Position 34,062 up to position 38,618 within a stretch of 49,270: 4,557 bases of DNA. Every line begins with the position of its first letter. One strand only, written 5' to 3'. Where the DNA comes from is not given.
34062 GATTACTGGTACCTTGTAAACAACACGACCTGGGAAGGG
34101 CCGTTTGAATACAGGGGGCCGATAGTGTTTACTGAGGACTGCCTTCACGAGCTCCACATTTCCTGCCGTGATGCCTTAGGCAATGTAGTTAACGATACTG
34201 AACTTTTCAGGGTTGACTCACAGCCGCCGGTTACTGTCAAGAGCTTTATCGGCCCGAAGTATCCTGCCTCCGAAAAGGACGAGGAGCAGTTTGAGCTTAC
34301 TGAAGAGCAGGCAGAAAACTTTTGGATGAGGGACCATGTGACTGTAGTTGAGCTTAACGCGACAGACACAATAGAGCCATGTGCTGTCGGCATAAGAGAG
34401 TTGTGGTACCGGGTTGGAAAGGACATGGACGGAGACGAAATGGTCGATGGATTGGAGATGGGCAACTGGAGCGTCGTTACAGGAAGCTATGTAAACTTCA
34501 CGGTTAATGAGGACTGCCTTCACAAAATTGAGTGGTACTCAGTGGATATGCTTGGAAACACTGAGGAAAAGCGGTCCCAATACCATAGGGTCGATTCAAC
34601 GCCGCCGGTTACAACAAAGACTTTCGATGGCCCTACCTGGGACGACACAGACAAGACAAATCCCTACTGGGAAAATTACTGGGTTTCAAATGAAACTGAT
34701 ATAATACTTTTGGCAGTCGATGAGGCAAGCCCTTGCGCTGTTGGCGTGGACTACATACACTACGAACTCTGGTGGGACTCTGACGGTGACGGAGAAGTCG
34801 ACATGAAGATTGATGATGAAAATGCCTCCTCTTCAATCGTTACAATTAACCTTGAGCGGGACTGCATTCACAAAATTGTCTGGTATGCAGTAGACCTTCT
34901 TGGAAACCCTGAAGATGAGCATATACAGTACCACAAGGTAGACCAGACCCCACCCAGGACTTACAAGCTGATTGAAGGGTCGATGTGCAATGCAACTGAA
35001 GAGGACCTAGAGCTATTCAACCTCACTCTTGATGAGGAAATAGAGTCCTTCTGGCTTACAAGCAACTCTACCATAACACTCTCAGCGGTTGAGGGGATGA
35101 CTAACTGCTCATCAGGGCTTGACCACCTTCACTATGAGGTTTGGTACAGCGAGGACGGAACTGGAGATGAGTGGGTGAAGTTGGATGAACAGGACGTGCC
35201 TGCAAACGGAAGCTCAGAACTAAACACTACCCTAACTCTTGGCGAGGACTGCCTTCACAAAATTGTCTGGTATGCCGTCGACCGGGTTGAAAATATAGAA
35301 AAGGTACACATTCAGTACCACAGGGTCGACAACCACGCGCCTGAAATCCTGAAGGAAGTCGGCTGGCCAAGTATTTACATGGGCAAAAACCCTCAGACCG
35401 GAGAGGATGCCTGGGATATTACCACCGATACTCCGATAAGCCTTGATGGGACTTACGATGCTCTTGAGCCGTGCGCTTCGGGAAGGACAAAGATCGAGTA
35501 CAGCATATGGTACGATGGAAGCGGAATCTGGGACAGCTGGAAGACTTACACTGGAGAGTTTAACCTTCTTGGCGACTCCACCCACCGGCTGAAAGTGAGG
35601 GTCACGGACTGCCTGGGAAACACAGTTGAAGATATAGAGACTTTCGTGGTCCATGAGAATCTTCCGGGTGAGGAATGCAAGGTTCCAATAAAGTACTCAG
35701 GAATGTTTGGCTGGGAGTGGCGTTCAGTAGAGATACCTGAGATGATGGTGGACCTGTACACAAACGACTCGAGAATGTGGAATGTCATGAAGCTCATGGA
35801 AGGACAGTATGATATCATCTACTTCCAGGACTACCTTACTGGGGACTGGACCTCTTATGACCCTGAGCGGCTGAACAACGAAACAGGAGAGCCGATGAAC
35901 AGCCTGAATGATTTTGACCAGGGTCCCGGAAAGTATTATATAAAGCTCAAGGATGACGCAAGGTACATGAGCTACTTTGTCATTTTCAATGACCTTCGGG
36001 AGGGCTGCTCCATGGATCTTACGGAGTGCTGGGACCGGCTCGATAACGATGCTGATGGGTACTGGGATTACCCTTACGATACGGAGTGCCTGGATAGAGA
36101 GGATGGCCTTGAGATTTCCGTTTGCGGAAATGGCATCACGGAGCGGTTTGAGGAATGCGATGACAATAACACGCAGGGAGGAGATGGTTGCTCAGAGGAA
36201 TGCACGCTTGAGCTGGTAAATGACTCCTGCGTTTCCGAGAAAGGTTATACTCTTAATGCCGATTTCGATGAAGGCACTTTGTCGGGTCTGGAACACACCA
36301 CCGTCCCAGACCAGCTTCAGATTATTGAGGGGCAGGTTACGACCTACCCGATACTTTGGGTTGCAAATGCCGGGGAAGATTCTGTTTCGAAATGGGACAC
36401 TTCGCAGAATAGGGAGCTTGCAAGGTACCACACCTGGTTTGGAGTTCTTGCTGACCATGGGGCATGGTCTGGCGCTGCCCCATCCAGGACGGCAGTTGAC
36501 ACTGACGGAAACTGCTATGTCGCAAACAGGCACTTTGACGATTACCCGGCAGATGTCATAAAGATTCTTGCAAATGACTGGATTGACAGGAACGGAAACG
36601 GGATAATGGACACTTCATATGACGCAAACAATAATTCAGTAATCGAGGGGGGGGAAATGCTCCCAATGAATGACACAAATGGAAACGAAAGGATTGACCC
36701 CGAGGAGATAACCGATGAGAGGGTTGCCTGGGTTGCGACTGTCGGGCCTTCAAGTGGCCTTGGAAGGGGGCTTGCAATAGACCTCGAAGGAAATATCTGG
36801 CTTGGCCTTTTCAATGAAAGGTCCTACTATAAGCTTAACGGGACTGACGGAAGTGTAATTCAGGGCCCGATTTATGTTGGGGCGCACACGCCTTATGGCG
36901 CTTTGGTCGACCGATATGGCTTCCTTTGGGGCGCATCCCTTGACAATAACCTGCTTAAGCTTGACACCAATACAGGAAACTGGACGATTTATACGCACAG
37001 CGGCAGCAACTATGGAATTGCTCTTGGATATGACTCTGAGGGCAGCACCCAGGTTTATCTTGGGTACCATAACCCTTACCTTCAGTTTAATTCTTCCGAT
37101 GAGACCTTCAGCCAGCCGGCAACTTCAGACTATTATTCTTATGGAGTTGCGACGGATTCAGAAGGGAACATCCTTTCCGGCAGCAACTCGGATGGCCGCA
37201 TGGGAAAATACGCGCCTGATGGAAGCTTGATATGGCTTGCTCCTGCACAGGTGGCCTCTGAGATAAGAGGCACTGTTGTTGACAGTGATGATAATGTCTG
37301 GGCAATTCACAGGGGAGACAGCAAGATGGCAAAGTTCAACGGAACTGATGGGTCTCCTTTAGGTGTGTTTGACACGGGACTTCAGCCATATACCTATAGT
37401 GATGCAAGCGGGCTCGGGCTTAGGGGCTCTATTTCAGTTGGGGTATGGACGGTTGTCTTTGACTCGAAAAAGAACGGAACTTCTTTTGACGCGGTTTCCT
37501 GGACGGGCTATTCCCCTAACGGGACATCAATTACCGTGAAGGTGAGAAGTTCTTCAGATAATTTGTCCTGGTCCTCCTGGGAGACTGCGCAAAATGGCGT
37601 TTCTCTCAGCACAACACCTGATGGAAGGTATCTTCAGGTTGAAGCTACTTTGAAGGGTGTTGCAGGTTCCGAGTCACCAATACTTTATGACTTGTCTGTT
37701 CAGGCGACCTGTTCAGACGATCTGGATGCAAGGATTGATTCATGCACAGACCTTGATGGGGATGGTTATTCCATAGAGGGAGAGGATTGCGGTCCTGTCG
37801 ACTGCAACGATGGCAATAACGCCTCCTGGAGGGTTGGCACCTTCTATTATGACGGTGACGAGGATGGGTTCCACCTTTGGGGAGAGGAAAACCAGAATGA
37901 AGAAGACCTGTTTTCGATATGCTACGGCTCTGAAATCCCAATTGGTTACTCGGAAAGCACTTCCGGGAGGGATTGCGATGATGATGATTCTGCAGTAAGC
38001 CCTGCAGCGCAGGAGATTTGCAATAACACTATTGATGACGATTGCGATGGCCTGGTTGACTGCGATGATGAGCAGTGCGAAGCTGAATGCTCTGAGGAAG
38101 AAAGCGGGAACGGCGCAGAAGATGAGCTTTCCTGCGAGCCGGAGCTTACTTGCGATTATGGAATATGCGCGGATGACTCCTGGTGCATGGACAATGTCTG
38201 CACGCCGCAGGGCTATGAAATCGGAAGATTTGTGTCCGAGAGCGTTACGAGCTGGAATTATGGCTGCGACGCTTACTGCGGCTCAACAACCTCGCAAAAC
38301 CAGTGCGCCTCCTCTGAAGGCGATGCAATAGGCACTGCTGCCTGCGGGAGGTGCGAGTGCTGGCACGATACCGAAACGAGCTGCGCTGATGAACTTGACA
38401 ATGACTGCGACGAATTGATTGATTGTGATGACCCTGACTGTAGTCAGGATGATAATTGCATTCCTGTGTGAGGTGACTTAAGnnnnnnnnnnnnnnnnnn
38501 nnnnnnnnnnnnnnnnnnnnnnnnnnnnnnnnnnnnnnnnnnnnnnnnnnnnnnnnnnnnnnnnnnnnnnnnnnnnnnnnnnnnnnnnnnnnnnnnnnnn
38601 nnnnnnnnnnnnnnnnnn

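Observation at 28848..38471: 3207-aa secreted giant protein combining Myxococcales-type Cys-rich repeats, vWA, about 11 Ig-like tandem repeats, a beta-propeller and MopE-like repeats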

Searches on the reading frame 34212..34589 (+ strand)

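Call 79: search_protein_families(library=ncbifam, proteins=[window:34212-34589:+], max_evalue=0.01)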
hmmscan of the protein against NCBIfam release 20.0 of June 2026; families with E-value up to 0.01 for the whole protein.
window:34212-34589:+ (126 aa): 1 family
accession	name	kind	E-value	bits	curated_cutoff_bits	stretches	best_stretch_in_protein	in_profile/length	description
NF047446.1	barrel_OmpL47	domain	4.9e-06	26.9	40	1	71-122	27-63/68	OmpL47-type beta-barrel domain-containing protein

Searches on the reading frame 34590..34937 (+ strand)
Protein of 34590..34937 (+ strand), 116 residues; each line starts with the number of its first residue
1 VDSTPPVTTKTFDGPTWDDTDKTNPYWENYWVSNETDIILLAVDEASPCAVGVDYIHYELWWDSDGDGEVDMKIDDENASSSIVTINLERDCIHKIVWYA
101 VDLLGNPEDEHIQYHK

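Call 80: search_protein_families(library=ncbifam, proteins=[window:34590-34937:+], max_evalue=0.01)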
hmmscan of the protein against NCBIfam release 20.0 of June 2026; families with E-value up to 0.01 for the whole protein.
window:34590-34937:+ (116 aa): 1 family
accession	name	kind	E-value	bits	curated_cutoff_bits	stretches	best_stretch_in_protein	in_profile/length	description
NF047446.1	barrel_OmpL47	domain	0.0014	19.1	40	0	70-110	21-61/68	OmpL47-type beta-barrel domain-containing protein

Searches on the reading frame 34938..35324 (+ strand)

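Call 80: search_protein_families(library=ncbifam, proteins=[window:34938-35324:+], max_evalue=0.01)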
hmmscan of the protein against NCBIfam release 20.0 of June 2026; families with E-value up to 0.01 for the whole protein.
window:34938-35324:+ (129 aa): 1 family
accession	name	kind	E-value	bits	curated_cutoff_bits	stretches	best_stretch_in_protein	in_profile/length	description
NF047446.1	barrel_OmpL47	domain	0.0056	17.1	40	0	99-123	37-61/68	OmpL47-type beta-barrel domain-containing protein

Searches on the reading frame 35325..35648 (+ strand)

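Call 80: search_protein_families(library=ncbifam, proteins=[window:35325-35648:+], max_evalue=0.01)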
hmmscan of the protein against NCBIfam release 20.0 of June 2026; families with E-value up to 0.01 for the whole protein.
window:35325-35648:+ (108 aa): 1 family
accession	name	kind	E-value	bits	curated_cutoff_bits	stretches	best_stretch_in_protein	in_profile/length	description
NF047446.1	barrel_OmpL47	domain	3.8e-05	24.1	40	1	52-102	16-60/68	OmpL47-type beta-barrel domain-containing protein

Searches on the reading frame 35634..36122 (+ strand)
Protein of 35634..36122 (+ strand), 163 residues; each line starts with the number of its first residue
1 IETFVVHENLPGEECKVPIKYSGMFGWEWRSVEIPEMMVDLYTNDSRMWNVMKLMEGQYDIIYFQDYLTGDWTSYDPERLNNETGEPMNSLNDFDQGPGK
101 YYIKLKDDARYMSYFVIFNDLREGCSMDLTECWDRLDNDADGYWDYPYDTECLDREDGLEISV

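Call 16: search_protein_families(library=pfam, proteins=[window:35634-36122:+], max_evalue=1)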
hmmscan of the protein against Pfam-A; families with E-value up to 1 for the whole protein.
window:35634-36122:+ (163 aa): 1 family
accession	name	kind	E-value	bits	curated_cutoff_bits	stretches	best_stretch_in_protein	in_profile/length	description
PF09313.17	DUF1971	-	0.24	11.9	23.1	1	29-66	6-43/80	Domain of unknown function (DUF1971)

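Call 80: search_protein_families(library=ncbifam, proteins=[window:35649-36119:+], max_evalue=0.01)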
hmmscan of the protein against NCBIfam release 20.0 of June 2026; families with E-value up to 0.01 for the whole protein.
window:35649-36119:+ (157 aa): 0 families

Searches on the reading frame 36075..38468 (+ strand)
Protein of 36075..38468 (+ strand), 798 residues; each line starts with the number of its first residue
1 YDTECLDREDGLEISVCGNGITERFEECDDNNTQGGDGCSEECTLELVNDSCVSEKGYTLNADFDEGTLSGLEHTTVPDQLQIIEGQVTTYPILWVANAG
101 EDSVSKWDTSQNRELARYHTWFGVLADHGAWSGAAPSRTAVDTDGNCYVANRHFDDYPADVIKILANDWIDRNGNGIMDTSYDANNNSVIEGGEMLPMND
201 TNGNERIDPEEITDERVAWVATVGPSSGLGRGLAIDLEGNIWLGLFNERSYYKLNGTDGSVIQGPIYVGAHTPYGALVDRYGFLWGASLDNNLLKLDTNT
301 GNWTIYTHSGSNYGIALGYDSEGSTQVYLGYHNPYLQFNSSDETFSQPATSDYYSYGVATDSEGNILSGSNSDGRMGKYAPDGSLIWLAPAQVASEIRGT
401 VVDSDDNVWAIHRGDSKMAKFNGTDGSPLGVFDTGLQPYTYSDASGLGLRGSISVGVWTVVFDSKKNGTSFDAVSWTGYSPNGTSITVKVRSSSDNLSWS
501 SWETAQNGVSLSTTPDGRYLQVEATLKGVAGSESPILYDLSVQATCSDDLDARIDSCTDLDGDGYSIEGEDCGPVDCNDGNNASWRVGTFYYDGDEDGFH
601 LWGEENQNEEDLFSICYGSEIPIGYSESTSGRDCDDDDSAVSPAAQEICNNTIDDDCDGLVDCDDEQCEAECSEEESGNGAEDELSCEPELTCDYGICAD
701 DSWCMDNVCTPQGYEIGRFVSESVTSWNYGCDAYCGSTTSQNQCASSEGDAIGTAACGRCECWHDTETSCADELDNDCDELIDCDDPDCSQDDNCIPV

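Call 43: find_homologous_proteins(query=window:36075-38468:+, max_evalue=0.00001)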
Query window:36075-38468:+ (798 aa): 864 proteins with E <= 0.00001 among 8000 candidates; the best 120 are listed.
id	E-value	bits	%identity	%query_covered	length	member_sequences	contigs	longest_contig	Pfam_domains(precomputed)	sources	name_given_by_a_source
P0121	7.0e-203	695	61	65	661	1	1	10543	-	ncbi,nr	ncbi:MAG: hypothetical protein U9N46_09825 [Euryarchaeota archaeon]|nr:hypothetical protein [Euryarc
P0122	6.1e-202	691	59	65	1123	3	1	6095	PF17957.8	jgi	jgi:hypothetical protein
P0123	7.5e-200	685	61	62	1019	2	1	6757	PF17957.8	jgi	jgi:hypothetical protein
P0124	2.9e-199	683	63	62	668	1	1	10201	-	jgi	-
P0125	4.0e-199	682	62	62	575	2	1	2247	-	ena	-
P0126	1.4e-198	680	59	64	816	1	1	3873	-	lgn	-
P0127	3.5e-198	679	59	65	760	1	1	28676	PF24684.2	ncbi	-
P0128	2.1e-196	673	62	61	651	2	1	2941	PF07494.18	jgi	-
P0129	1.2e-195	671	60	63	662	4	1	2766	-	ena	-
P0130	9.5e-194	664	60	61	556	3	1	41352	-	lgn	-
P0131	7.0e-193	661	62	62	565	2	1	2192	-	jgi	jgi:hypothetical protein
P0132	7.4e-192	658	58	65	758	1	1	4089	PF24684.2,PF18911.7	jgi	jgi:hypothetical protein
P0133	4.3e-190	652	59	62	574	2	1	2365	-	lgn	-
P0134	7.9e-190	651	60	61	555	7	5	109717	-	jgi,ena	-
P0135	6.9e-188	645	59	61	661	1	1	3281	PF07494.18,PF17802.8,PF24684.2,PF13620.13,PF01436.28,PF22904.4,PF17210.10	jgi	jgi:streptogramin lyase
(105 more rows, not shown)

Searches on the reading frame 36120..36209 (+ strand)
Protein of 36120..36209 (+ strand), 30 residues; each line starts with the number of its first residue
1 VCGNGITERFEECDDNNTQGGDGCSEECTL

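Call 80: search_protein_families(library=ncbifam, proteins=[window:36120-36209:+], max_evalue=0.01)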
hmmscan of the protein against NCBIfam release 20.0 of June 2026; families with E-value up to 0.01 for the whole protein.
window:36120-36209:+ (30 aa): 1 family
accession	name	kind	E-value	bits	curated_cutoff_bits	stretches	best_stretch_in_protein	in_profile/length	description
TIGR02232.1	myxo_disulf_rpt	repeat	5.5e-11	42.1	20.8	1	2-30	4-32/38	cysteine-rich acidic repeat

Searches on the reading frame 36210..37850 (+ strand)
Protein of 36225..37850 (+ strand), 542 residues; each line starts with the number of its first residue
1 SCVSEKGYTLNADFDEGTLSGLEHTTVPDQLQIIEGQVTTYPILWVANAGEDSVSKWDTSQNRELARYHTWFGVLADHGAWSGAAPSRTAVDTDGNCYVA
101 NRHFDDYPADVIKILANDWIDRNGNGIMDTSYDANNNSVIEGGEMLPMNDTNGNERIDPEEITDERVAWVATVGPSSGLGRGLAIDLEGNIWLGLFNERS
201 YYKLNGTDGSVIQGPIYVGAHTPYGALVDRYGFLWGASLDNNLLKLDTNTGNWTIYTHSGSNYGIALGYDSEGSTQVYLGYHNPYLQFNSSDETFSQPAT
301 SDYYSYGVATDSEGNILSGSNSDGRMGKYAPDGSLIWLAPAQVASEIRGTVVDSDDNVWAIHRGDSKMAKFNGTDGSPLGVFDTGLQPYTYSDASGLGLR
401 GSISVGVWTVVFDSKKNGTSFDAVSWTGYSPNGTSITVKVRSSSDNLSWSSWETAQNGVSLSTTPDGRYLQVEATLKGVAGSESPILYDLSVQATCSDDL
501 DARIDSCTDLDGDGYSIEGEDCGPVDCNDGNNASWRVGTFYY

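Call 16: search_protein_families(library=pfam, proteins=[window:36225-37709:+], max_evalue=1)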
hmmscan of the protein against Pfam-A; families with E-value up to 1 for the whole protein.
window:36225-37709:+ (495 aa): 6 families
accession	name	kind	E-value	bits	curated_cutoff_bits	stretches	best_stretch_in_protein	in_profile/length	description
PF06739.17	SBBP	-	0.00015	22.1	20.5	1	301-324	12-34/38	Beta-propeller repeat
PF08450.18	SGL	-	0.00064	19.8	26.3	0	294-336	175-217/246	SMP-30/Gluconolactonase/LRE-like region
PF24684.1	Vgb_lyase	-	0.023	13.9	50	1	300-372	10-82/290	Virginiamycin B lyase family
PF22701.2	Mala_s_1-like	-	0.068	13.4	27.5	1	309-374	5-70/195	Mal s 1 allergenic protein-like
PF03944.20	Endotoxin_C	-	0.34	11.7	21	1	241-310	27-103/142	delta endotoxin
PF07494.17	Reg_prop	-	0.4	11.5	20.4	0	346-359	6-19/24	Two component regulator propeller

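Call 18: search_solved_structures(query=window:36225-37850:+, max_evalue=1)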
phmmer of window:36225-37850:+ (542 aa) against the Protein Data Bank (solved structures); distinct sequences matched with E-value up to 1: 31.
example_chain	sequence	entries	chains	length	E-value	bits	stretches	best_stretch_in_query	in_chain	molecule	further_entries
6i37_A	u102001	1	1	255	2.8e-16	62.6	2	172-372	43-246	nv1Pizza6-AYW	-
7zph_A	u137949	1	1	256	6.6e-16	61.3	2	171-371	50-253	Pizza6-TNK-RSH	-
7zq2_A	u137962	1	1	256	2.5e-14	56.1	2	171-371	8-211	Pizza6-RSH-TSH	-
1rwi_B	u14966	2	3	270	1.4e-12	50.3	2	172-372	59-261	Serine/threonine-protein kinase pknD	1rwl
6f0q_A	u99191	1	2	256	8e-12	47.8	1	171-372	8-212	Pizza6-AYW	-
6i3b_A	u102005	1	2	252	9.2e-12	47.6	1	172-374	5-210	cPizza6-AYW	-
6i38_A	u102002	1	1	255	2.1e-11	46.5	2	181-371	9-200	nv2Pizza6-AYW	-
6i3a_A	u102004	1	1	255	4.6e-11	45.3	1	172-373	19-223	v22Pizza6-AYW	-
6i39_A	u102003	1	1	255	1e-10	44.2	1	171-376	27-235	v31Pizza6-AYW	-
3ww9_A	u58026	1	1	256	1e-10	44.2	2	172-371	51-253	pizza6 protein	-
7zpz_A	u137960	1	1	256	3.2e-10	42.5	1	171-372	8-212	Pizza6-TSR-TSH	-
7zqg_A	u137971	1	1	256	3.5e-10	42.4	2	171-371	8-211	Pizza6-KSH-TSH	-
3wwa_A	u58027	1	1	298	4.1e-10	42.2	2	172-371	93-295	Pizza7H protein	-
7zpw_A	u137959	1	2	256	4.4e-10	42.1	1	172-371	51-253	Pizza6-TSK-TSH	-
6f0s_A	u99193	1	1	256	4.5e-10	42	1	217-371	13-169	Pizza6-SYW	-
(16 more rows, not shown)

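Call 60: predict_structure(alignment_id=A3)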
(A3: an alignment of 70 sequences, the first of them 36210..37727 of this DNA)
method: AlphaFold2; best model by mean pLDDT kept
length: 506 residues; sequences in the alignment: 70
mean_pLDDT: 95.0   pTM: 0.91
mean pLDDT of the five models: 95.0, 94.7, 94.6, 94.0, 93.4
residues with pLDDT >= 90: 471; 70-90: 28; 50-70: 5; < 50: 2
segments of 3 or more residues with pLDDT < 50: none
pLDDT, mean of each block of 10 residues (from residue 1): 76 98 95 95 88 98 96 96 96 95 96 97 92 93 93 96 96 97 96 97 98 97 97 97 98 98 96 95 97 98 94 95 96 97 97 95 97 98 98 92 91 97 96 96 97 93 97 97 90 98 67
secondary structure, 60 per line:
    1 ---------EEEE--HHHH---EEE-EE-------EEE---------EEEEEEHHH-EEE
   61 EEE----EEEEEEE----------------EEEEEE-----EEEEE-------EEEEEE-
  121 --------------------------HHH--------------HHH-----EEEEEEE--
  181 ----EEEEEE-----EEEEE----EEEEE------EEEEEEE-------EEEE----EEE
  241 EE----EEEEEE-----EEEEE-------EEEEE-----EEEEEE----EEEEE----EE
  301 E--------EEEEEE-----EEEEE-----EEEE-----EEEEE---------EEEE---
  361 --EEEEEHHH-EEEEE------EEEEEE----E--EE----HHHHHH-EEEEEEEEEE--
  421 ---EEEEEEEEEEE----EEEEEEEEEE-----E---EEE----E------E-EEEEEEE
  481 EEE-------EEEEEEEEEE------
elements in order: E10-13 H16-19 E23-25 E36-38 E48-53 E58-63 E68-74 E91-96 E102-106 E114-119 E172-178 E185-190 E196-200 E205-209 E216-222 E230-233 E238-242 E247-252 E258-262 E270-274 E280-285 E290-294 E299-301 E310-315 E321-325 E331-334 E340-344 E354-357 E363-367 E372-376 E383-388 H402-407 E409-418 E424-434 E439-448 E458-460 E474-483 E491-500

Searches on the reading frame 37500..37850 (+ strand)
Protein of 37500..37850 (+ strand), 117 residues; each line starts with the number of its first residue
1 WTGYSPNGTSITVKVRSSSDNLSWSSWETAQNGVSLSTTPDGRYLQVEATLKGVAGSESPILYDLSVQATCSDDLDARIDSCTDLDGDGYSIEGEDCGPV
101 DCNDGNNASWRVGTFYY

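Call 16: search_protein_families(library=pfam, proteins=[window:37500-37850:+], max_evalue=1)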
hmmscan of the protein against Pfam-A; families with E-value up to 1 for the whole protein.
window:37500-37850:+ (117 aa): 1 family
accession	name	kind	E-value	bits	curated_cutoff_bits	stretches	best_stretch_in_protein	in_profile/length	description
PF09167.16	DUF1942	-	0.15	12.7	22.4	1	28-74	25-71/123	Domain of unknown function (DUF1942)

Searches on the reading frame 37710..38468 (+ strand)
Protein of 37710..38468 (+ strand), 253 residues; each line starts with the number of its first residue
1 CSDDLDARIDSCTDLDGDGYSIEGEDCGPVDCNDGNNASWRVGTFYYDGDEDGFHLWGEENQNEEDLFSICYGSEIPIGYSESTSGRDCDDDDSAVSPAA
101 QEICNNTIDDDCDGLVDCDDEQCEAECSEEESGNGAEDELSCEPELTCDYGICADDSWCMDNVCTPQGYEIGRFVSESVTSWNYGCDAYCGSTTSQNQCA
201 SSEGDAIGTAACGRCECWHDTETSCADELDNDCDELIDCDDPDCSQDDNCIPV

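Call 16: search_protein_families(library=pfam, proteins=[window:37710-38468:+], max_evalue=1)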
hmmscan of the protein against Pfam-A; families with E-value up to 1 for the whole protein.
window:37710-38468:+ (253 aa): 1 family
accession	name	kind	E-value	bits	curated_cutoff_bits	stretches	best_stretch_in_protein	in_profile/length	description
PF11617.13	Cu-binding_MopE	-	3.5e-07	30.8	27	1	88-117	1-29/30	Putative metal-binding motif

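Call 80: search_protein_families(library=ncbifam, proteins=[window:37713-38468:+], max_evalue=0.01)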
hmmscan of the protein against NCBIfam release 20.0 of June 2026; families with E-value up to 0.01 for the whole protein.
window:37713-38468:+ (252 aa): 1 family
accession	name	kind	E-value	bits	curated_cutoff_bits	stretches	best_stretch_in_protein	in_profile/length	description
NF033662.1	acid_disulf_rpt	repeat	1.3e-07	31.2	41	2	99-124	3-28/32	acidic double-disulfide repeat-containing protein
